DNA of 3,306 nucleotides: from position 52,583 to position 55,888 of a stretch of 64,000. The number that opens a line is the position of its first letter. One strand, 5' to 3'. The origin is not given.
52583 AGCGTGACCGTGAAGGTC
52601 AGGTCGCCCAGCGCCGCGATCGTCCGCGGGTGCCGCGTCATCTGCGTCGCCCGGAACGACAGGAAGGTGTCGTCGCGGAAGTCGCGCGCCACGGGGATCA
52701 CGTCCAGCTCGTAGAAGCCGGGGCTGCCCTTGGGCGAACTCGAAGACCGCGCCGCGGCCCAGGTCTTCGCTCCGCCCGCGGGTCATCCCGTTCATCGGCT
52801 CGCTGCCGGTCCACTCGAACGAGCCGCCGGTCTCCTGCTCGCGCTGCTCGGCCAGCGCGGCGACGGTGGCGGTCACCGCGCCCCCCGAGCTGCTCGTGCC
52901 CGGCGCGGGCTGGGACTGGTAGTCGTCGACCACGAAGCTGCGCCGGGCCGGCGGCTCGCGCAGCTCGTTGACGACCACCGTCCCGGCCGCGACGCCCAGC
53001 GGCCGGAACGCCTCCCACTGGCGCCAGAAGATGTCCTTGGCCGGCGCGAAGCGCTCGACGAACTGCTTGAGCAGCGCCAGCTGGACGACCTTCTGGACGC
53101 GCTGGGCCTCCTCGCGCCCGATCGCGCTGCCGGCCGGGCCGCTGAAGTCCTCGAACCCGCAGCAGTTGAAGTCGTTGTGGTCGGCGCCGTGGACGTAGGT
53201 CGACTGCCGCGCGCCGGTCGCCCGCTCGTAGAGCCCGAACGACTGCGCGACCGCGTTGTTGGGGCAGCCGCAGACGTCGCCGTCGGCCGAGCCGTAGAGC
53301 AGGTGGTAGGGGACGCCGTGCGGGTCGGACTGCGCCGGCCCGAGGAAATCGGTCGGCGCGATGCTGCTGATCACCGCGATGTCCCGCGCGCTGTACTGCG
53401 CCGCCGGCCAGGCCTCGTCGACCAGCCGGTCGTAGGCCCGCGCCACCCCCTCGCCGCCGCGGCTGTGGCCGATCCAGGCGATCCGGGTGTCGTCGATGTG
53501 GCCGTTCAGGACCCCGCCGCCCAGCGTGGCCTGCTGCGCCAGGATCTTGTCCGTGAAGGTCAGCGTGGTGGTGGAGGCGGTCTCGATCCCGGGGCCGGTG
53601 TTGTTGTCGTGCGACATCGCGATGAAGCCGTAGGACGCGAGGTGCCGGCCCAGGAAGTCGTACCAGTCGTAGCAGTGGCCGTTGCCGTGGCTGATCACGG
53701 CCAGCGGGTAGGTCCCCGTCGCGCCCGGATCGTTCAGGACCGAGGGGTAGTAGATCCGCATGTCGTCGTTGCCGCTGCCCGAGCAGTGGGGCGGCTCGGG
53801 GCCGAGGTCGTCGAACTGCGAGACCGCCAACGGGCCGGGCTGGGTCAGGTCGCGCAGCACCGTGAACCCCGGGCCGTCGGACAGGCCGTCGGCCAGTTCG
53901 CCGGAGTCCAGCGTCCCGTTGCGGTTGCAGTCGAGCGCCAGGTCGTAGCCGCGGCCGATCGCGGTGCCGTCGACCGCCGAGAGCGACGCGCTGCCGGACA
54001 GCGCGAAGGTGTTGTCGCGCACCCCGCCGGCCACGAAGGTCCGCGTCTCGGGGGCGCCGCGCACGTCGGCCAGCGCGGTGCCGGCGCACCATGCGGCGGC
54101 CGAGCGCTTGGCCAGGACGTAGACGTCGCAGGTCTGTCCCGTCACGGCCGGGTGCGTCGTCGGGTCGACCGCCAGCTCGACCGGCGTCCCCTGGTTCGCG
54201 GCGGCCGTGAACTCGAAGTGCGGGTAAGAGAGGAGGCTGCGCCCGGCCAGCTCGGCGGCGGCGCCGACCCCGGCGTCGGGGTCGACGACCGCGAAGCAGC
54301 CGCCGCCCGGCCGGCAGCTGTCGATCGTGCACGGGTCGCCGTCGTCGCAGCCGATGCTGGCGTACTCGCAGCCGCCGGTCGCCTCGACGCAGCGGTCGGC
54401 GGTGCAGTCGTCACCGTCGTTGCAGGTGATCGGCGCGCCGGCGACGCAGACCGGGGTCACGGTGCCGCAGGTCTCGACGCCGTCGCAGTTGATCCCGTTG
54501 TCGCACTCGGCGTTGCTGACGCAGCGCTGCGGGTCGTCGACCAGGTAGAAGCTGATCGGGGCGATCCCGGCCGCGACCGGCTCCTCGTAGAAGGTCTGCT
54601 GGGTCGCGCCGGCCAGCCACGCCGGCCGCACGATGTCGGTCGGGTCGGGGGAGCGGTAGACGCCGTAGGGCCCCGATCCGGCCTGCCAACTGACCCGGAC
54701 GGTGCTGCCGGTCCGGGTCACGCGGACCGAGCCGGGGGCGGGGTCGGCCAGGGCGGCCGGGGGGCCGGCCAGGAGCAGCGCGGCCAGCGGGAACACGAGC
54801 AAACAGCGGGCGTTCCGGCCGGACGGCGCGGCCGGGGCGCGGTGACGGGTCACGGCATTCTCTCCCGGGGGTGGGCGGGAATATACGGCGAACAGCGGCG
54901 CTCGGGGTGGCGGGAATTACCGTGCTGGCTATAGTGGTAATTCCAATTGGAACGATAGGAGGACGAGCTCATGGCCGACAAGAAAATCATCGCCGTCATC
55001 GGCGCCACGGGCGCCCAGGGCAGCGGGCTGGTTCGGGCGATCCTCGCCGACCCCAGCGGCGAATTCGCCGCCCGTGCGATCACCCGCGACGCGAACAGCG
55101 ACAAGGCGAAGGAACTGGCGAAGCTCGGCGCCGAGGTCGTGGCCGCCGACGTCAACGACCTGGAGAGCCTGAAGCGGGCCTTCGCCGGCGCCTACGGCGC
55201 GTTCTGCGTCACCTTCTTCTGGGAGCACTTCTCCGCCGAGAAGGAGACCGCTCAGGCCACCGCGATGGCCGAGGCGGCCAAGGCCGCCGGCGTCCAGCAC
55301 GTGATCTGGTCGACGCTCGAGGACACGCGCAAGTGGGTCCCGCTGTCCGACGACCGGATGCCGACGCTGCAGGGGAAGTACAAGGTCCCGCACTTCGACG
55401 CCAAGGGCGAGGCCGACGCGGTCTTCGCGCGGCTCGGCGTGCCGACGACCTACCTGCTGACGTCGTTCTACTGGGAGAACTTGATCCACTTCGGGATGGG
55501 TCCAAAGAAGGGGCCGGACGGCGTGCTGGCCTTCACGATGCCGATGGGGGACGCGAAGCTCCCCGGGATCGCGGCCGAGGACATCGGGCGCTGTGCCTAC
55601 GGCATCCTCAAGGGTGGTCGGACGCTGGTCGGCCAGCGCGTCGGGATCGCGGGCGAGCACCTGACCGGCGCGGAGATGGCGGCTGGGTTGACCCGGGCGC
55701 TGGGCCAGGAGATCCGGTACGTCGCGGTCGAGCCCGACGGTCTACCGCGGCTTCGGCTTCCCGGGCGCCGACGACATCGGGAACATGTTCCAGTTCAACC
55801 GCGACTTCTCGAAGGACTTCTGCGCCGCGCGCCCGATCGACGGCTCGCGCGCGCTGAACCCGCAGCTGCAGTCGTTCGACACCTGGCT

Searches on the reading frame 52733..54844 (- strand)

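Call 77: search_protein_families(library=pfam, proteins=[window:52733-54844:-], max_evalue=0.001)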
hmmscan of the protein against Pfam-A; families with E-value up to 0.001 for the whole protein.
window:52733-54844:- (704 aa): 4 families
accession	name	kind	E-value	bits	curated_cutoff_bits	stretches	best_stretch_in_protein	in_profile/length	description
PF00526.23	Dicty_CTDC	-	5.5e-08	32.9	27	1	166-183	2-19/24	Dictyostelium (slime mold) repeat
PF07224.18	Chlorophyllase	-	6.5e-07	28.9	26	1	369-465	32-128/301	Chlorophyllase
PF12740.14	PETase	-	2.1e-06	27.8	28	1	357-470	37-142/263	PET hydrolase-like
PF03403.19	PAF-AH_p_II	-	3.8e-05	22.9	20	0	377-412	98-135/372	Platelet-activating factor acetylhydrolase, isoform II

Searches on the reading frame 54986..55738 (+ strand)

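Call 77: search_protein_families(library=pfam, proteins=[window:54986-55738:+], max_evalue=0.001)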
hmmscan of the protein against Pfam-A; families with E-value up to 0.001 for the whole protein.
window:54986-55738:+ (251 aa): 3 families
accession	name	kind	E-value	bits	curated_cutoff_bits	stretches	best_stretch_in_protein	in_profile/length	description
PF05368.20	NmrA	-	1.8e-47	162.9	27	1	2-249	5-244/298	NmrA-like family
PF13460.12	NAD_binding_10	-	4.8e-15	56.3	27.2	1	6-151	1-135/184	NAD(P)H-binding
PF01370.27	Epimerase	-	7.7e-05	22.7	20.9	1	2-68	1-62/240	NAD dependent epimerase/dehydratase family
